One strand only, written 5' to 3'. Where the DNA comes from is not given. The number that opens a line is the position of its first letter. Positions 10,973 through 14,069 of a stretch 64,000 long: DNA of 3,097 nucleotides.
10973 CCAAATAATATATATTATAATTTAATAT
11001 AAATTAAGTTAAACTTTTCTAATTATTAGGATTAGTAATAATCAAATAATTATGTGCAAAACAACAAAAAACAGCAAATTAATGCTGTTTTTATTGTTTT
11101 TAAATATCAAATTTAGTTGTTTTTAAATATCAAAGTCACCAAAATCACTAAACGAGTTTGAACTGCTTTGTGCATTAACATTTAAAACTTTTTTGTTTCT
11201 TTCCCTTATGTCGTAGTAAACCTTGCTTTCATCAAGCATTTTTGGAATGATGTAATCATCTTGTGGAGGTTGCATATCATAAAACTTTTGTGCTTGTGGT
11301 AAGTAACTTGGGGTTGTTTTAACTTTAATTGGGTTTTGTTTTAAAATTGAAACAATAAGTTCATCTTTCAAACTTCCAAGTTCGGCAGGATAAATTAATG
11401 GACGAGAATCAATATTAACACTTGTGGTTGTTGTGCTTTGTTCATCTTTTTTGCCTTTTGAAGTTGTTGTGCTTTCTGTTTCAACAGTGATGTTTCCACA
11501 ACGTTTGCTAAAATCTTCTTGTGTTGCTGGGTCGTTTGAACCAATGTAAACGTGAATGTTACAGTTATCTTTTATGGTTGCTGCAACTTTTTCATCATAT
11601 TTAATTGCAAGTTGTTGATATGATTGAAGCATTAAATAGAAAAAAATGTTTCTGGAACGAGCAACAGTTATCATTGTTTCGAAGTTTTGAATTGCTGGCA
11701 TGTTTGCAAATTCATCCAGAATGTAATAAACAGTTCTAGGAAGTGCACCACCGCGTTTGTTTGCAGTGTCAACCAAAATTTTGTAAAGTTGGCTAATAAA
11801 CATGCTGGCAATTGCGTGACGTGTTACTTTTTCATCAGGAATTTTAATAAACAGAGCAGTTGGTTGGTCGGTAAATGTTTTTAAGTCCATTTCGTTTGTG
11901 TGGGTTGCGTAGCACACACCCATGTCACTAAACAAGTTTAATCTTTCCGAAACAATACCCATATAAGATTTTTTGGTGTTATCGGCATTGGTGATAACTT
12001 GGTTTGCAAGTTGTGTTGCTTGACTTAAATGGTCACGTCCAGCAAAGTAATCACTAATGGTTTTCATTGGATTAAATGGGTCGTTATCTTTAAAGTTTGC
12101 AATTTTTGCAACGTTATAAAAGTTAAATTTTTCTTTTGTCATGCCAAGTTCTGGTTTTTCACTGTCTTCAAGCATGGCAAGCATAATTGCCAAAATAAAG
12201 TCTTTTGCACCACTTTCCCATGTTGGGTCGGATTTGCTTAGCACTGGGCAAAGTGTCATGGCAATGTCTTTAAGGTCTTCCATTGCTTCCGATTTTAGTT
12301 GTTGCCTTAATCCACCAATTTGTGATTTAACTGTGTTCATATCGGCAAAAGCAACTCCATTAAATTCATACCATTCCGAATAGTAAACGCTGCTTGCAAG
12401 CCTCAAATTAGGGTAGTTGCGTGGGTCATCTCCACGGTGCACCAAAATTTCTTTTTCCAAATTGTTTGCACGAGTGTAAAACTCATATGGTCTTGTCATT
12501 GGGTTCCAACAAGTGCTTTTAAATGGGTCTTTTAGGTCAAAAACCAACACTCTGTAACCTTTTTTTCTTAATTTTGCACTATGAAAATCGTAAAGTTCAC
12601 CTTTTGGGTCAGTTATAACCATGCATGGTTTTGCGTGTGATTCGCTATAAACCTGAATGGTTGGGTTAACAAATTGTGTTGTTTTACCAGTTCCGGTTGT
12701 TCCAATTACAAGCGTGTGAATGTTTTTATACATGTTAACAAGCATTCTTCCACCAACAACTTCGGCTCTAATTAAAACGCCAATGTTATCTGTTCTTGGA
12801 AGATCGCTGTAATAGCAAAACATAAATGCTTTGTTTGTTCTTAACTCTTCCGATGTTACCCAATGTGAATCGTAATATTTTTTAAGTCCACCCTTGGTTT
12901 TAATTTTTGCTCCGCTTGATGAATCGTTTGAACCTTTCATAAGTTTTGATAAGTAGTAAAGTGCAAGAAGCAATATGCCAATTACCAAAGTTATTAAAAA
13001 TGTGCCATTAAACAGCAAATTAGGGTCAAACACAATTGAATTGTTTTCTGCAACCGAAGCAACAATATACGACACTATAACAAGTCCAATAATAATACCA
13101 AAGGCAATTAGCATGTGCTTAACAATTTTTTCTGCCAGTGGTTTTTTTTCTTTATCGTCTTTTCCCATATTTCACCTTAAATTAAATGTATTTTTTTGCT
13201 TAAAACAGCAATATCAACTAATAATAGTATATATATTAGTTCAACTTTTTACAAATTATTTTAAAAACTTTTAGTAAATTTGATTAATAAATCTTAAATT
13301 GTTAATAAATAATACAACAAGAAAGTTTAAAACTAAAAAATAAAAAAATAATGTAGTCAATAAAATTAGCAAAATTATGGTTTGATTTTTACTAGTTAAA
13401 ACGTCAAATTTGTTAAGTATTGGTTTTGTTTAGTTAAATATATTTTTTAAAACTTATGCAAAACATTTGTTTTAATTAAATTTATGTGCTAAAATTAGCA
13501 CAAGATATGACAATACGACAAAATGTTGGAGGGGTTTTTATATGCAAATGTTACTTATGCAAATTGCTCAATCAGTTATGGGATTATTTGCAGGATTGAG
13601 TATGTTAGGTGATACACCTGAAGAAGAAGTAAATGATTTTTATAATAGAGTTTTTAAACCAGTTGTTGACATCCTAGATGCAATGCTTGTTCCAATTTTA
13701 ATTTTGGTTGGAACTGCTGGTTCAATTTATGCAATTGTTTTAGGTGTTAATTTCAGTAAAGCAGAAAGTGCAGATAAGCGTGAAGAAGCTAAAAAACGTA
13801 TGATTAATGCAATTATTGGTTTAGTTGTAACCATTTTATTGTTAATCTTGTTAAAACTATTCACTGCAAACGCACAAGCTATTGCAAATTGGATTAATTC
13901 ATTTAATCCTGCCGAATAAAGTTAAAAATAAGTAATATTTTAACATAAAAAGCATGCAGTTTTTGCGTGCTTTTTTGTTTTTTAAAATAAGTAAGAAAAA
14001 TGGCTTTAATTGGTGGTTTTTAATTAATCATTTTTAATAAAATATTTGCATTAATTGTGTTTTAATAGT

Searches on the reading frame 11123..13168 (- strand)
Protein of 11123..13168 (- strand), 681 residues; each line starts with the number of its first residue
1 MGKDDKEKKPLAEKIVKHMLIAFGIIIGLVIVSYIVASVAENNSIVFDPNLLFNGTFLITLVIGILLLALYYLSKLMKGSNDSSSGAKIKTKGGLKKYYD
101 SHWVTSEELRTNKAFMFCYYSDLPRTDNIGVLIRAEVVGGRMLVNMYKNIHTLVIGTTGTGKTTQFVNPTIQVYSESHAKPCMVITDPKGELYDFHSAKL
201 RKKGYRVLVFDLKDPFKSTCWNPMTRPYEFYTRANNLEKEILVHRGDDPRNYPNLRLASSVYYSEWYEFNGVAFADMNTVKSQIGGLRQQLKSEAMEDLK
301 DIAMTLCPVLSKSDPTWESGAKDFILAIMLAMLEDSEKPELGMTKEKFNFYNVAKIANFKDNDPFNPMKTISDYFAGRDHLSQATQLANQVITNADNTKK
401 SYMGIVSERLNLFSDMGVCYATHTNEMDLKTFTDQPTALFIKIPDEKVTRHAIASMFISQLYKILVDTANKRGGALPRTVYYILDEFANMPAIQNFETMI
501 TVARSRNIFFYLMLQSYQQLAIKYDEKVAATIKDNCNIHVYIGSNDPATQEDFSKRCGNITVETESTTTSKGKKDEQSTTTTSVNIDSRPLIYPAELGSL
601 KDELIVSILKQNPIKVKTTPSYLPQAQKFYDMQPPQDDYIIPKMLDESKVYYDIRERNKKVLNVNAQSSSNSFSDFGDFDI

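Call 64: search_protein_families(library=pfam, proteins=[window:11123-13168:-], max_evalue=0.001)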
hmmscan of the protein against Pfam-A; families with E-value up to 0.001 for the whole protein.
window:11123-13168:- (681 aa): 4 families
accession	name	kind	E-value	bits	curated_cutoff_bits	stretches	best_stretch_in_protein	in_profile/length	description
PF02534.20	T4SS-DNA_transf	-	4.6e-50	171.3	20.1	2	292-622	124-446/468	Type IV secretory system Conjugative DNA transfer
PF12696.13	TraG-D_C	-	5e-33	114.1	22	1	480-601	2-125/126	TraM recognition site of TraD and TraG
PF10412.15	TrwB_AAD_bind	-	9.7e-25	87.7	20.5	1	458-602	220-368/387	Type IV secretion-system coupling protein DNA-binding domain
PF00270.35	DEAD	-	0.0003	21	26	0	147-205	12-70/167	DEAD/DEAH box helicase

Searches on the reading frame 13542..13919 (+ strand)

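Call 64: search_protein_families(library=pfam, proteins=[window:13542-13919:+], max_evalue=0.001)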
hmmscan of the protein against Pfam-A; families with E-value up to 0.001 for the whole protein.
window:13542-13919:+ (125 aa): 1 family
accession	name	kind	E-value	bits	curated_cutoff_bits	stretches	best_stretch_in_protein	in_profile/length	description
PF18895.5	T4SS_pilin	-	2e-08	34.6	26.6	1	41-107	5-71/71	Type IV secretion system pilin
